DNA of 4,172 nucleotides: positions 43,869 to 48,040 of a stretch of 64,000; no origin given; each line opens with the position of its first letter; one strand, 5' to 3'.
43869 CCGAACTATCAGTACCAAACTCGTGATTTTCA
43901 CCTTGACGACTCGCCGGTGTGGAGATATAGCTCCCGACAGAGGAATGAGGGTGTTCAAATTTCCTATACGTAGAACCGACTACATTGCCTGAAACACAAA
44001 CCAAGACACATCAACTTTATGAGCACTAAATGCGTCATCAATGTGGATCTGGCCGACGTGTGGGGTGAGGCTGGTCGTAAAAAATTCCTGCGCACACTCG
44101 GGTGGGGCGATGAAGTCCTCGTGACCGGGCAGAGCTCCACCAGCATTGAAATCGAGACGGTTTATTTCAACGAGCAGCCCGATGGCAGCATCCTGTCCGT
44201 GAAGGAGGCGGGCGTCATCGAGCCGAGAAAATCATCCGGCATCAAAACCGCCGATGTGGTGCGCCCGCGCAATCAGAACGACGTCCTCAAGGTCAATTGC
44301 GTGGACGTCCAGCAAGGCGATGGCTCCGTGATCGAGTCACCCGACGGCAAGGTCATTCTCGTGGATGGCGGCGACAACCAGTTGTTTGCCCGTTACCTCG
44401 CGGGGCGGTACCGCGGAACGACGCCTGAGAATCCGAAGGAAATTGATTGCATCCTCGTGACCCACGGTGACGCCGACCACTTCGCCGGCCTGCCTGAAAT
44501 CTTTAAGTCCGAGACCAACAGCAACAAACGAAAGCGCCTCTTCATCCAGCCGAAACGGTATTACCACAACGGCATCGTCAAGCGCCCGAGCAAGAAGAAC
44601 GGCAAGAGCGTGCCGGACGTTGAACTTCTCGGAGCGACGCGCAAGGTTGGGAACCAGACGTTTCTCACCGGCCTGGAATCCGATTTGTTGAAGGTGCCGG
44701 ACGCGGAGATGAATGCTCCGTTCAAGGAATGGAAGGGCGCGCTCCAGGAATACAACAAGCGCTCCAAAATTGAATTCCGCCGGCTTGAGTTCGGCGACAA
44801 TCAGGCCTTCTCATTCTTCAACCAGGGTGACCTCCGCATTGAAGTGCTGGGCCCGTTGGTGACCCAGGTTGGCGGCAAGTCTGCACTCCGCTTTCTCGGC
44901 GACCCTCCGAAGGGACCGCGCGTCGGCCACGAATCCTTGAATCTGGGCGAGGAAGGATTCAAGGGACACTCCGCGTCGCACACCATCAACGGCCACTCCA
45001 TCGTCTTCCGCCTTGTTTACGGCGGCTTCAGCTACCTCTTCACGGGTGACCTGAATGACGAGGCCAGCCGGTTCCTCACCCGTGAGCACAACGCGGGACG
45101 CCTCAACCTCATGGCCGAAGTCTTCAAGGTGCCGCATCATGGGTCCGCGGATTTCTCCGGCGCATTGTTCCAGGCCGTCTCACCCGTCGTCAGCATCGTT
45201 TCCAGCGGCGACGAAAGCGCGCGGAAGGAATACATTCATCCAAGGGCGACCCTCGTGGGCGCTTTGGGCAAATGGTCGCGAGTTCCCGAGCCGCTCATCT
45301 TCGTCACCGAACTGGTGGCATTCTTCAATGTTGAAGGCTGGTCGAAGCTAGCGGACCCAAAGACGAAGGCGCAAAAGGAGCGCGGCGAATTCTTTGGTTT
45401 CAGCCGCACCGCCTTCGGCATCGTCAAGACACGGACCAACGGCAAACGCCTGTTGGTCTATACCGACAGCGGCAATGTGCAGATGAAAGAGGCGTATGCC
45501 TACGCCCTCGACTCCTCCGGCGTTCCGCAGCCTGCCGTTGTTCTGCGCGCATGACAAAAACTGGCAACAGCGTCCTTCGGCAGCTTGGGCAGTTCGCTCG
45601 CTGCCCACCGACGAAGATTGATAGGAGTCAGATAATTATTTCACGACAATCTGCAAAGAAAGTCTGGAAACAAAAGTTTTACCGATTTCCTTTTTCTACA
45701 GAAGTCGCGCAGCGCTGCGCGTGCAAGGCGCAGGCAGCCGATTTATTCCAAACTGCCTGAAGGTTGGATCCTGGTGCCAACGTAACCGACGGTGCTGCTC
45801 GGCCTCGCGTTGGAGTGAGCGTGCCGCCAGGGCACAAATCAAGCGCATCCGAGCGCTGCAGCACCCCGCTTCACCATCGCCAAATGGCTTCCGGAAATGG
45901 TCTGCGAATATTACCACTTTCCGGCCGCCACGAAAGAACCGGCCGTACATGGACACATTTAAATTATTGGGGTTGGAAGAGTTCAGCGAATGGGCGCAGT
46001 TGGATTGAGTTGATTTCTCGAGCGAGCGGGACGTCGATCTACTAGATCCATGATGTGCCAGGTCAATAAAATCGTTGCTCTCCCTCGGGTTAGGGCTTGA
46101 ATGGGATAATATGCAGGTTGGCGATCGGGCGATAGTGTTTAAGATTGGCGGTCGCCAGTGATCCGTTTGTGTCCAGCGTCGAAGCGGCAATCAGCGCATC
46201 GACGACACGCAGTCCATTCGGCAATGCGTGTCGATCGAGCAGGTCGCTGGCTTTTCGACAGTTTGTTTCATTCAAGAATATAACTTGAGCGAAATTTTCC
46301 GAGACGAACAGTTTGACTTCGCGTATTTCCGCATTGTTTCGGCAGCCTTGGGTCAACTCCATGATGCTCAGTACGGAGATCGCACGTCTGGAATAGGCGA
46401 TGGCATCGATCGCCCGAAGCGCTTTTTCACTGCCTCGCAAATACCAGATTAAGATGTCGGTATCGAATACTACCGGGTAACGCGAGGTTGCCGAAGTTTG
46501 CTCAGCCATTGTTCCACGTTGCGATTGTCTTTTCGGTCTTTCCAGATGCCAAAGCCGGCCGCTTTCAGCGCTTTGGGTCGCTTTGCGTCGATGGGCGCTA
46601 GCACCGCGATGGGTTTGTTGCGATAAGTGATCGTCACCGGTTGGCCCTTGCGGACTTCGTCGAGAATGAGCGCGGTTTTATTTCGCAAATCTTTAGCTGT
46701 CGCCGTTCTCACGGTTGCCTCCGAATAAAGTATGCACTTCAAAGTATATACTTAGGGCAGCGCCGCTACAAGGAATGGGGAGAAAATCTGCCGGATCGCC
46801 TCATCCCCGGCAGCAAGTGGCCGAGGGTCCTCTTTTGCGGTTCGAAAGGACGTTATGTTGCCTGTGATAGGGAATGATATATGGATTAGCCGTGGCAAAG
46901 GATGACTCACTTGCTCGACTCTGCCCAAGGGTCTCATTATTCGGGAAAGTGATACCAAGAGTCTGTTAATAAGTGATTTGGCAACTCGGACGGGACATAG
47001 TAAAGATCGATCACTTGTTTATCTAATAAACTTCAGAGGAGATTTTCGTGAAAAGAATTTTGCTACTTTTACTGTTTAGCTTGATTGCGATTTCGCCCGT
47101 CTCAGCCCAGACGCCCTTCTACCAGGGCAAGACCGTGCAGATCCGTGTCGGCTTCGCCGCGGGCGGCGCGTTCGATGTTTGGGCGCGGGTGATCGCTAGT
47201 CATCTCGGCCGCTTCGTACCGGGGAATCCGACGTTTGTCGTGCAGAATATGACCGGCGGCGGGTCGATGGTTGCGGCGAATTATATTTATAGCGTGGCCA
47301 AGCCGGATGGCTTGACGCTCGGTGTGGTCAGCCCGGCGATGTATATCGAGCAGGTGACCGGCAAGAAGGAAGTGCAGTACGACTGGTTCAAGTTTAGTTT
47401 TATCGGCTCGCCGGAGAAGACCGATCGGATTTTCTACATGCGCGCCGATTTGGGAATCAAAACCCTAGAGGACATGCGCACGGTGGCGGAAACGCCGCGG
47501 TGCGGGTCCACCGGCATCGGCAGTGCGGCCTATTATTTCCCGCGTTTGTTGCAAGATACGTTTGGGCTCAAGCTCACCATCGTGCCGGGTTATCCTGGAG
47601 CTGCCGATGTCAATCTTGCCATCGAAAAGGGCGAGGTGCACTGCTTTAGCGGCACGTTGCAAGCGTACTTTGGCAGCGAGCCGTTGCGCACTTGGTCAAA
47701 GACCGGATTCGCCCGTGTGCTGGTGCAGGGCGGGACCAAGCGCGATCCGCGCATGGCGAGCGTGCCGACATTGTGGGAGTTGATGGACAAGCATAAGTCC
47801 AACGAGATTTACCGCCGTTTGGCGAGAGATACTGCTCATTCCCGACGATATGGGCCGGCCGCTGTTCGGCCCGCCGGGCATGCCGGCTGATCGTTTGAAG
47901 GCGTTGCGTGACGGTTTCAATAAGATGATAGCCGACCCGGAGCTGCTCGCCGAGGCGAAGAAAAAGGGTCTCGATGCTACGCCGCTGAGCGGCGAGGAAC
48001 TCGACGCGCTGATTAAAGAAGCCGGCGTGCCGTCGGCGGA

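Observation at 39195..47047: Island II: a cassette-like array (TIR, Phd-VapC, HigB2-HTH, MBL hydrolase, VapC-Phd) punctuated by same-orientation repeats, with no recombinase in the window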

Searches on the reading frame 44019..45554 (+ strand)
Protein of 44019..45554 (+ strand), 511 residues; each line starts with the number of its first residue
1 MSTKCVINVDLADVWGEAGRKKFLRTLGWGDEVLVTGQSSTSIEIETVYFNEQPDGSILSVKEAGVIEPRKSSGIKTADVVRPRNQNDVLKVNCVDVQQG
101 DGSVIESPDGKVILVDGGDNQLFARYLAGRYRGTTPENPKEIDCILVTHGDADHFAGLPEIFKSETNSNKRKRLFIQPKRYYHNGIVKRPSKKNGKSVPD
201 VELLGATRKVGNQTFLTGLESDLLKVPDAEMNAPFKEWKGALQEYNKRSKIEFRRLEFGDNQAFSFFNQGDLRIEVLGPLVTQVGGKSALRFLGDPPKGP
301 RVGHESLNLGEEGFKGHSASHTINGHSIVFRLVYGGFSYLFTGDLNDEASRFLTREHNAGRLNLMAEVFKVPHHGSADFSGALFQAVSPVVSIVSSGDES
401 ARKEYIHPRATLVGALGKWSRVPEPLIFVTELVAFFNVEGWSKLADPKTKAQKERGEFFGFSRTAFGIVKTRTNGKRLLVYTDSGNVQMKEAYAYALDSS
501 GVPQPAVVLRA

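Call 7: search_protein_families(library=pfam, proteins=[window:44019-45554:+], max_evalue=0.01)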
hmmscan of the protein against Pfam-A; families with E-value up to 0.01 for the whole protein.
window:44019-45554:+ (511 aa): 2 families
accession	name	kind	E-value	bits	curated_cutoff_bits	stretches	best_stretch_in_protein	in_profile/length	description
PF00753.33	Lactamase_B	-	3.3e-13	50.5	22.7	1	98-163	4-65/196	Metallo-beta-lactamase superfamily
PF12706.13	Lactamase_B_2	-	4.5e-05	23.6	27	1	113-165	3-53/200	Beta-lactamase superfamily domain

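Call 8: search_protein_families(library=padloc, proteins=[window:44019-45554:+], max_evalue=0.01)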
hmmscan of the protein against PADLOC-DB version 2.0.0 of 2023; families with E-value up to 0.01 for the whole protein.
window:44019-45554:+ (511 aa): 6 families
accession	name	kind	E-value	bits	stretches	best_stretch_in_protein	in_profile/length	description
PDLC03854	LmuA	-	4.8e-18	63.4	2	90-177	3-86/345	-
PDLC03805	RTasMBL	-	3.7e-15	53.9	2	99-177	10-79/322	DRT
PDLC02158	Avs1a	-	4.9e-14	50.4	1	94-210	5-118/392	-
PDLC04675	PDC-M48B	-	1.4e-07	29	2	92-161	7-78/291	-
PDLC04676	PDC-M48B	-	2.3e-06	24.7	1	112-164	33-83/357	-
PDLC04930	PDC-S15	-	0.0091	13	0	145-192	26-74/380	-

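Call 53: find_encoding_contigs(protein=window:44019-45554:+, flank=10000, max_places=10)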
Protein window:44019-45554:+ (511 aa): no gene with exactly this product is on record in the collection.

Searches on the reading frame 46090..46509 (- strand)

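Call 7: search_protein_families(library=pfam, proteins=[window:46090-46509:-], max_evalue=0.01)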
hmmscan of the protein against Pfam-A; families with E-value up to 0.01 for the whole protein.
window:46090-46509:- (139 aa): 1 family
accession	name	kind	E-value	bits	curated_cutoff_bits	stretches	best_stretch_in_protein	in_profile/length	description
PF01850.27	PIN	-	6.3e-13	49.8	23.6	1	13-126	1-115/120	PIN domain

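Call 8: search_protein_families(library=padloc, proteins=[window:46090-46509:-], max_evalue=0.01)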
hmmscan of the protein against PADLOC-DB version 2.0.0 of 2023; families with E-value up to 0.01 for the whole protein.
window:46090-46509:- (139 aa): 0 families

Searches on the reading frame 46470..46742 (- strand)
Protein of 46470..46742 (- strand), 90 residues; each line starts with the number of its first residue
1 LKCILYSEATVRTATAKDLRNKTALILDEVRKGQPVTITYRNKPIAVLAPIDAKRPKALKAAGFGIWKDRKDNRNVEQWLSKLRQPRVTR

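Call 7: search_protein_families(library=pfam, proteins=[window:46470-46742:-], max_evalue=0.01)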
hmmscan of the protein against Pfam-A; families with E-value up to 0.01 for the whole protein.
window:46470-46742:- (90 aa): 1 family
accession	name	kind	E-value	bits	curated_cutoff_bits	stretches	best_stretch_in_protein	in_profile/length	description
PF02604.26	PhdYeFM_antitox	-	8.4e-09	35.5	29.8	1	13-52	3-43/74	Antitoxin Phd_YefM, type II toxin-antitoxin system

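Call 8: search_protein_families(library=padloc, proteins=[window:46470-46742:-], max_evalue=0.01)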
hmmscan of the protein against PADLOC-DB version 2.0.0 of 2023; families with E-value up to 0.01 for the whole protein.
window:46470-46742:- (90 aa): 1 family
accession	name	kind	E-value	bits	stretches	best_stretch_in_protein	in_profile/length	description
PDLC00727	Effector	-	0.0068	12.9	1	27-75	167-212/590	TIR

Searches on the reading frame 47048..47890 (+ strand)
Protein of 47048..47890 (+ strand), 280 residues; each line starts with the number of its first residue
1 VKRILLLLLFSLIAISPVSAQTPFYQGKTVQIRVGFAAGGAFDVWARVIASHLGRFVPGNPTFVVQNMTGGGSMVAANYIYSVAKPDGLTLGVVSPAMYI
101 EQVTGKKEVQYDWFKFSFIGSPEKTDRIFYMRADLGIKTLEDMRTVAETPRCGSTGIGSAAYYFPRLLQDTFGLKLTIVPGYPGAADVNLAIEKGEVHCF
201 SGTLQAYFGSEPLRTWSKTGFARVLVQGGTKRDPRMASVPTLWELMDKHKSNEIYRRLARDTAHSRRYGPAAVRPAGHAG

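Call 7: search_protein_families(library=pfam, proteins=[window:47048-47890:+], max_evalue=0.01)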
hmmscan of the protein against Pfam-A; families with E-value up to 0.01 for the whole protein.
window:47048-47890:+ (280 aa): 1 family
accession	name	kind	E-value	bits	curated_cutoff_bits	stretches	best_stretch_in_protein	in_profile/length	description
PF03401.19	TctC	-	1.1e-09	38.7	27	1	62-248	16-198/274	Tripartite tricarboxylate transporter family receptor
